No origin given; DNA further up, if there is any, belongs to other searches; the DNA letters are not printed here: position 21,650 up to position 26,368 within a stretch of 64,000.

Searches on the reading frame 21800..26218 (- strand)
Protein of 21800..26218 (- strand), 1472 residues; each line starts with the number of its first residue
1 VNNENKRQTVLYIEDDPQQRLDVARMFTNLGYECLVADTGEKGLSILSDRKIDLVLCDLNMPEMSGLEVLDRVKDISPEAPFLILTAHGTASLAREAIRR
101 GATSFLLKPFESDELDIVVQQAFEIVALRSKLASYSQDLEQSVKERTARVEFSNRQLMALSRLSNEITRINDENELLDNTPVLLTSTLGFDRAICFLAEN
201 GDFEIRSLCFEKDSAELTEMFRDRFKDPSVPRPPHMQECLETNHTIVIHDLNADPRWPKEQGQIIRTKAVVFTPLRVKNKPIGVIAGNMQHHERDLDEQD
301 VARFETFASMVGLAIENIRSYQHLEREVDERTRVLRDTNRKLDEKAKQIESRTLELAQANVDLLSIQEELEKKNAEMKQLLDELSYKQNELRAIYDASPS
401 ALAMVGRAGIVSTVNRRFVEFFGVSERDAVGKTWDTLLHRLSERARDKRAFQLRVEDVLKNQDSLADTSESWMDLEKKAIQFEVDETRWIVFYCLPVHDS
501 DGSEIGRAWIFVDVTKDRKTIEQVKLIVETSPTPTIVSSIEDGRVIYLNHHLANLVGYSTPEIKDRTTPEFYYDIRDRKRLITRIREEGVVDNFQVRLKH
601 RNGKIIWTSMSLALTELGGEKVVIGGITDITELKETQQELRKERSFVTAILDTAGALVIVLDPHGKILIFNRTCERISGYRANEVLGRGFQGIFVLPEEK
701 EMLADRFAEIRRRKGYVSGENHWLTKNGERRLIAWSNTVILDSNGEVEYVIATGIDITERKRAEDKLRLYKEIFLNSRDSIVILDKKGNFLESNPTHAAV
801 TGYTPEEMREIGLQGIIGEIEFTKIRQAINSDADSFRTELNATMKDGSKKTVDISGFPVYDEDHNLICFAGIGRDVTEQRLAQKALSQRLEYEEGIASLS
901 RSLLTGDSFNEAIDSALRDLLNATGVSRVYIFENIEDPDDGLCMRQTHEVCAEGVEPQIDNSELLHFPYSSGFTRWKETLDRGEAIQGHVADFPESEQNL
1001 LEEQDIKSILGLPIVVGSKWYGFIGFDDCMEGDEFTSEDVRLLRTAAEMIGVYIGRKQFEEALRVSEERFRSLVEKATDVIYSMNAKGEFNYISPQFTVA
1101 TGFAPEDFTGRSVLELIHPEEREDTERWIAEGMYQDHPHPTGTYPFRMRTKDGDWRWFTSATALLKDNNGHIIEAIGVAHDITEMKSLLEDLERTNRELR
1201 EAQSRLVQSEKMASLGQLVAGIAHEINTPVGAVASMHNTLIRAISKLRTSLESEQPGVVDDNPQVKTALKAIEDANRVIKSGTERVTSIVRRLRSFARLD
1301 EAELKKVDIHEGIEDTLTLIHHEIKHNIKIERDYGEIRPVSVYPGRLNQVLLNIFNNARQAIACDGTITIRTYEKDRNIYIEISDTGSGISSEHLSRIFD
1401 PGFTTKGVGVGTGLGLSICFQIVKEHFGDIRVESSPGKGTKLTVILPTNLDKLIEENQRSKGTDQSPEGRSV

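Call 71: search_protein_families(library=pfam, proteins=[window:21800-26218:-], max_evalue=0.00001)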
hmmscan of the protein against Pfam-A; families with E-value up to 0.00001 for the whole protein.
window:21800-26218:- (1472 aa): 11 families
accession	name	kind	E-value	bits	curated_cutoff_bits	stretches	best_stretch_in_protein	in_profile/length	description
PF13426.13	PAS_9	-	5.4e-54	181.2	27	4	658-759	4-103/103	PAS domain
PF00989.32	PAS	-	2.9e-51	172.7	22.6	4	1068-1182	1-113/113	PAS fold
PF08448.16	PAS_4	-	6.5e-45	152.3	23.1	3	396-518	2-109/110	PAS fold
PF08447.18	PAS_3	-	6.9e-40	135.7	25.6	2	1092-1179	3-89/89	PAS fold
PF00072.30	Response_reg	-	3.3e-25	88.9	30.2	1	10-116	1-107/111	Response regulator receiver domain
PF02518.31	HATPase_c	-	1.6e-23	83.7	26.4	1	1345-1448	4-109/111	Histidine kinase-, DNA gyrase B-, and HSP90-like ATPase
PF13188.13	PAS_8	-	4e-22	77.7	21.8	0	391-447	3-56/65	PAS domain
PF01590.32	GAF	-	4.5e-22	79.4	22.4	2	173-315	2-133/133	GAF domain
PF13185.12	GAF_2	-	3e-21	76.5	28.6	2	172-316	3-136/136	GAF domain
PF13492.12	GAF_3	-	2.6e-13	50.9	27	1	175-317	4-129/129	GAF domain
PF00512.31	HisKA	-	2.4e-06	27.9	26.9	0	1215-1301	2-65/66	His Kinase A (phospho-acceptor) domain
